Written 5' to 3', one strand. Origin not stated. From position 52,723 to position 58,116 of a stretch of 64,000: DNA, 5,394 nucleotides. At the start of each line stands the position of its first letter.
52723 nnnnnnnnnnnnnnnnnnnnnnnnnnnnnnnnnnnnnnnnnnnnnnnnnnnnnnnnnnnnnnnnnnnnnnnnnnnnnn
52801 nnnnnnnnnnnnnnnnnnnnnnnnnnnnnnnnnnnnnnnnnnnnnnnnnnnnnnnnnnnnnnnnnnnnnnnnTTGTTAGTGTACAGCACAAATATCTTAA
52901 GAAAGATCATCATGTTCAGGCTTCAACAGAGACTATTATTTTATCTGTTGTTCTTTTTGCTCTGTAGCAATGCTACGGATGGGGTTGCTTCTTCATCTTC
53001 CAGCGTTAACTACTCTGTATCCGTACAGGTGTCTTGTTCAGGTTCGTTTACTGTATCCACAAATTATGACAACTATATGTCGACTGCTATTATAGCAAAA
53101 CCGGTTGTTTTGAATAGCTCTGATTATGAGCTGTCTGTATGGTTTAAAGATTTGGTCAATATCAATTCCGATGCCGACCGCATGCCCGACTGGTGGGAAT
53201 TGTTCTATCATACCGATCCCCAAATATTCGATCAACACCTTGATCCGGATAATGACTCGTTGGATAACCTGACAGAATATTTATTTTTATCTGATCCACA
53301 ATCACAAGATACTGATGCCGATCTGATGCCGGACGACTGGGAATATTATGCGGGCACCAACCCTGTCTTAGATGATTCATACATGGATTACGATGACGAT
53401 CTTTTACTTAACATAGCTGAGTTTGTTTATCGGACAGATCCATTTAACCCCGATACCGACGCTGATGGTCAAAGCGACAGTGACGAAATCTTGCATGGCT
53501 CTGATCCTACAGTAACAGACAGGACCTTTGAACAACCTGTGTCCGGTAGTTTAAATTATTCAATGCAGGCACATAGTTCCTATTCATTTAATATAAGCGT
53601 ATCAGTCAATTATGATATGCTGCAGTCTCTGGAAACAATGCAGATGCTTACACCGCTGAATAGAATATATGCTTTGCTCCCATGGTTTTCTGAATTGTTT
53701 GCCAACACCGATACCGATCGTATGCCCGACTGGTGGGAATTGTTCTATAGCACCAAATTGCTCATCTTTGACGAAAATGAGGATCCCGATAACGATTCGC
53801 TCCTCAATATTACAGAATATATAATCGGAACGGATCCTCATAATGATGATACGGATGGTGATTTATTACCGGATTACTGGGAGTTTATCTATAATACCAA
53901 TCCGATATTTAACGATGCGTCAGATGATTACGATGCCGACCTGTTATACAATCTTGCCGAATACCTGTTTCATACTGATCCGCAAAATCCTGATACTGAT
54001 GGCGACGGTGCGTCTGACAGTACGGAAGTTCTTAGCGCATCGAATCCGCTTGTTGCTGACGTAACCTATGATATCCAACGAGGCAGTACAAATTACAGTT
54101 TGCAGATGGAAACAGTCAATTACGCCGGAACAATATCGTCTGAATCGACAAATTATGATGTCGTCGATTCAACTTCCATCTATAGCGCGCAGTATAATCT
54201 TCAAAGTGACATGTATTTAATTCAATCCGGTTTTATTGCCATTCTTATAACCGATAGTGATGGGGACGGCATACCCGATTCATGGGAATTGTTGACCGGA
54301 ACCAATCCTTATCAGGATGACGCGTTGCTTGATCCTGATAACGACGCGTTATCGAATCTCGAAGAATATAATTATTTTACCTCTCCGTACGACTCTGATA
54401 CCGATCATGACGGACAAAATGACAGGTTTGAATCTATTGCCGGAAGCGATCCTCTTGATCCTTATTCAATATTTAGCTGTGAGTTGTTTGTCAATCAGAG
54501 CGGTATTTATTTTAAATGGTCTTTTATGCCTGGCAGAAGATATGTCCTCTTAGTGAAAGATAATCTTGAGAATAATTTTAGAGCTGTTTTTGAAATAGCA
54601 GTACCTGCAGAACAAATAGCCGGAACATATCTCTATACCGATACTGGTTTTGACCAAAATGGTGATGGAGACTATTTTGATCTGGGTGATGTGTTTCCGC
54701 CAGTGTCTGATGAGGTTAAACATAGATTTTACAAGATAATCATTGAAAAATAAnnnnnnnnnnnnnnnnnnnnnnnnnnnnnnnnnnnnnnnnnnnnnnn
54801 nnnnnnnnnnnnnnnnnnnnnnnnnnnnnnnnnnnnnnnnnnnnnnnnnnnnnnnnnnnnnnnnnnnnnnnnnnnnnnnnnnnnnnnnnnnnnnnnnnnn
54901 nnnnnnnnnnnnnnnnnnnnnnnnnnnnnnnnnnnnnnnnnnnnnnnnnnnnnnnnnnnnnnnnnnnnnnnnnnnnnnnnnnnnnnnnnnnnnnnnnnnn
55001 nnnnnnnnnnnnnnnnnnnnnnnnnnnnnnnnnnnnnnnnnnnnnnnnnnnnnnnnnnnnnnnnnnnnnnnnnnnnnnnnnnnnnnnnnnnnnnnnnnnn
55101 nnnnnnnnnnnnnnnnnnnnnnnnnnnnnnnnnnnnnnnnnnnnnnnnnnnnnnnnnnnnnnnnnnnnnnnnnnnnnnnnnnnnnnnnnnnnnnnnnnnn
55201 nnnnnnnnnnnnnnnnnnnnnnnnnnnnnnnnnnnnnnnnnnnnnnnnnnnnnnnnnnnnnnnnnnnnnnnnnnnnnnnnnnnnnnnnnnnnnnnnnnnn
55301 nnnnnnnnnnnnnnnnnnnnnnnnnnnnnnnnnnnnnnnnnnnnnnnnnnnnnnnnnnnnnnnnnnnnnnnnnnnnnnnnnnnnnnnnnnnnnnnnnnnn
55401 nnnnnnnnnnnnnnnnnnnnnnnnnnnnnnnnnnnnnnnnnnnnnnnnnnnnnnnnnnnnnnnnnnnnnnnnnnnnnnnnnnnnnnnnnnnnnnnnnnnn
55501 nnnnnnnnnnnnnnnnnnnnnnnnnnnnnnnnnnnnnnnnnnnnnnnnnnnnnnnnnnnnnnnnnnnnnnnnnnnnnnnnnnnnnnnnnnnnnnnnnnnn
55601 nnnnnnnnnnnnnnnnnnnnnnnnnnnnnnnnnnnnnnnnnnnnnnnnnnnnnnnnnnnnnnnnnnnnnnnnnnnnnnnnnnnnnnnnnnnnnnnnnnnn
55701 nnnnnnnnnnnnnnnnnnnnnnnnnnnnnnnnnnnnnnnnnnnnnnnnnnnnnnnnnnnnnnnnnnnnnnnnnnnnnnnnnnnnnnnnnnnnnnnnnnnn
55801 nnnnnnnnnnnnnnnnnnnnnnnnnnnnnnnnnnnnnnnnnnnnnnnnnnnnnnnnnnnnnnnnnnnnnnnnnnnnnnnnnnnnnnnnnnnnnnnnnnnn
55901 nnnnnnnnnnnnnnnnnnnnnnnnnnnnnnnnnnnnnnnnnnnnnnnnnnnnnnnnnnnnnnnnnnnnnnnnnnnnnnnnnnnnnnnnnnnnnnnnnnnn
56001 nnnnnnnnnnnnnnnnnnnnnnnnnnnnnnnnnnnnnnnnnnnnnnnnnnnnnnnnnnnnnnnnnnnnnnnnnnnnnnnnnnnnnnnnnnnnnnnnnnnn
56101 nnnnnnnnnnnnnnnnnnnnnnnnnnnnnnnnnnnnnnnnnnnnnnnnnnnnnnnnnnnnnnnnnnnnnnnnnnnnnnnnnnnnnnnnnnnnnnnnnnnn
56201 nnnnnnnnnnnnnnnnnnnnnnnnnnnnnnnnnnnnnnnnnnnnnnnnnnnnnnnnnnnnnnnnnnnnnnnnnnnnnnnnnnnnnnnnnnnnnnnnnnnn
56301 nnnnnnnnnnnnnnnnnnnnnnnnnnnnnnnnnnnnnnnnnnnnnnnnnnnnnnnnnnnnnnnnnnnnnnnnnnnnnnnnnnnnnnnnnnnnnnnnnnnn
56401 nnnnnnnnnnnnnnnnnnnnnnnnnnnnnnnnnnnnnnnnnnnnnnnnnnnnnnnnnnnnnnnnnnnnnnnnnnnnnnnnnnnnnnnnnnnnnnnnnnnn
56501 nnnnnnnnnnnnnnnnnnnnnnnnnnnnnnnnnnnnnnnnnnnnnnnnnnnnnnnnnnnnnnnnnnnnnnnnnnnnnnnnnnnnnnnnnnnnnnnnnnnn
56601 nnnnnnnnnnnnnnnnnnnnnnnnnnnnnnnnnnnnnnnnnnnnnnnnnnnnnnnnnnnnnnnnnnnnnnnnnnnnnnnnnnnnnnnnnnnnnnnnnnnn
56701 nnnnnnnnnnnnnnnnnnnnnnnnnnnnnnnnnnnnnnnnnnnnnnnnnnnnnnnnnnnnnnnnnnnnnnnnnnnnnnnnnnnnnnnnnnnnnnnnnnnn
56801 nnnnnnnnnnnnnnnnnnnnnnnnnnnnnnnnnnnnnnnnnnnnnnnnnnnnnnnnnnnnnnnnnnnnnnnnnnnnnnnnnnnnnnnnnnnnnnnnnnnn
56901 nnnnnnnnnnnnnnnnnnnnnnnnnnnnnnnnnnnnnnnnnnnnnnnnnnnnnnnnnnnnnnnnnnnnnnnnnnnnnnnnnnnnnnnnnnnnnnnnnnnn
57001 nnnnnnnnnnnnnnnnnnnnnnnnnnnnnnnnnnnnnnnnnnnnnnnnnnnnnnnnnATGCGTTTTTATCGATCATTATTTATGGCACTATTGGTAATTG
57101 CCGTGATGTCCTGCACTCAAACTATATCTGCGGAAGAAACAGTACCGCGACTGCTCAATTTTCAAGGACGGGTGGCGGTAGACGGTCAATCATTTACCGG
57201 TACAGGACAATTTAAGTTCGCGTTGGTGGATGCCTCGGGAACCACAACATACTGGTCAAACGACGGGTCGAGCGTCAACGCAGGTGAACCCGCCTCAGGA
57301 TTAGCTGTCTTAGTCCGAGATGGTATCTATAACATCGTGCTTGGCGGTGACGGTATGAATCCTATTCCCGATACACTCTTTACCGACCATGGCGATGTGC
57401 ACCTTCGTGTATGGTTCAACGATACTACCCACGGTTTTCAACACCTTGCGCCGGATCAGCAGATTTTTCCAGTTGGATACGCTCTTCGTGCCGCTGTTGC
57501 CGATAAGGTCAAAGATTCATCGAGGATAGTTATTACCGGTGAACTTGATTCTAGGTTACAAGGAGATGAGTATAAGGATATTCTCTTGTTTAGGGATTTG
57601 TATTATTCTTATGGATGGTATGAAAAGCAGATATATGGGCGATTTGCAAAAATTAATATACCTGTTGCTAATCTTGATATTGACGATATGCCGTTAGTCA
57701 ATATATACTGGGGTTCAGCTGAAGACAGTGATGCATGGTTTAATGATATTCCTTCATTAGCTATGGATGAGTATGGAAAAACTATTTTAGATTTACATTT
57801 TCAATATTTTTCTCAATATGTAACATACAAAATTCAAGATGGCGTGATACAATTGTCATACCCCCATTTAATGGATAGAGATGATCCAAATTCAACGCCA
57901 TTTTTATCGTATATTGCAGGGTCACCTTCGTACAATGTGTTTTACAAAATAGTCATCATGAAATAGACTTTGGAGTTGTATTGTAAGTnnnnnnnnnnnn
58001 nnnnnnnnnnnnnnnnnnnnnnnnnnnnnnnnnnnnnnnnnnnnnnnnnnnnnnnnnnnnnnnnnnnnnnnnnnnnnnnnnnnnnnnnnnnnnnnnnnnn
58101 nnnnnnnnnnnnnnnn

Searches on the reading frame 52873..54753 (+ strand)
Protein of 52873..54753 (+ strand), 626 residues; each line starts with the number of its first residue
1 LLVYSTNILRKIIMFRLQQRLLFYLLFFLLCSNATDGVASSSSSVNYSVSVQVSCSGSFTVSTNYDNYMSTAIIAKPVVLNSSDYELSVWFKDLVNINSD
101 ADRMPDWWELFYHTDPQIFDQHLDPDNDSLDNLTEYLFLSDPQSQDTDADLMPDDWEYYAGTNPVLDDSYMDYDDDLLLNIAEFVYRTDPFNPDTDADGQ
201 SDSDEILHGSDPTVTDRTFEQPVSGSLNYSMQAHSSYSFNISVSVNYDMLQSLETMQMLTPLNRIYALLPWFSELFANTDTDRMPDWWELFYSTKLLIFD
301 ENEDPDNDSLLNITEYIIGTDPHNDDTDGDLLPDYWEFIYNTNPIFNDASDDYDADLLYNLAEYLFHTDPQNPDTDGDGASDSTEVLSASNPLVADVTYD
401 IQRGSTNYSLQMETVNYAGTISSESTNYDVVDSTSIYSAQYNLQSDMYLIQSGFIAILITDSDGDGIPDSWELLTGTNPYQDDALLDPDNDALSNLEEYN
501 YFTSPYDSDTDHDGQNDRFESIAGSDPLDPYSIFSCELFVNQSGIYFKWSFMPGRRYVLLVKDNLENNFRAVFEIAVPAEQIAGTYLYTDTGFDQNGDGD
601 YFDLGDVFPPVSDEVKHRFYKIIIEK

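Call 35: search_protein_families(library=pfam, proteins=[window:52873-54753:+], max_evalue=0.001)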
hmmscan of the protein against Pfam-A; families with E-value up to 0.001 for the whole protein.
window:52873-54753:+ (626 aa): 2 families
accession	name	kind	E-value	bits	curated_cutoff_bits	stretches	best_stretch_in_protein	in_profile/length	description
PF18884.5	TSP3_bac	-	4.8e-20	71.5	25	2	461-479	1-19/22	Bacterial TSP3 repeat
PF03495.19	Binary_toxB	-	0.00018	22.1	25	0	461-523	2-61/78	Clostridial binary toxin B/anthrax toxin PA Ca-binding domain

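Call 51: search_protein_families(library=ncbifam, proteins=[window:52873-54753:+], max_evalue=0.1)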
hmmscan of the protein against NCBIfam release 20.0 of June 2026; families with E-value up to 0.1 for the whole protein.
window:52873-54753:+ (626 aa): 3 families
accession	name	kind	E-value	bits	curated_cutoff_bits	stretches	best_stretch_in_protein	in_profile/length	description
NF033765.2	gliding_CglD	equivalog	1e-09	36.8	400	1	367-517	200-326/1124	adventurous gliding motility lipoprotein CglD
NF047639.1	throspo3_MtsD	equivalog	8e-09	34.2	800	2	97-264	415-572/651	cell-cell cohesion protein MtsD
NF042425.1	Amuc_1099_fam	equivalog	0.00076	19.1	50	1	464-509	105-151/321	Amuc_1099 family pilus-like system protein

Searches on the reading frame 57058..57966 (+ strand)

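Call 35: search_protein_families(library=pfam, proteins=[window:57058-57966:+], max_evalue=0.001)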
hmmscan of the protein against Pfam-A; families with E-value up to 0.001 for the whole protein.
window:57058-57966:+ (302 aa): 0 families

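Call 51: search_protein_families(library=ncbifam, proteins=[window:57058-57966:+], max_evalue=0.1)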
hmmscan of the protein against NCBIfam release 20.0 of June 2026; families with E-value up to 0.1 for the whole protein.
window:57058-57966:+ (302 aa): 1 family
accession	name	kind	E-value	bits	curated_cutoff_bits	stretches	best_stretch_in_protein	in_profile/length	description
NF053851.1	Bdello_MAT_N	subfamily_domain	0.00033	20.5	60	1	115-154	114-152/162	mosaic adhesive trimer family chimeric fiber protein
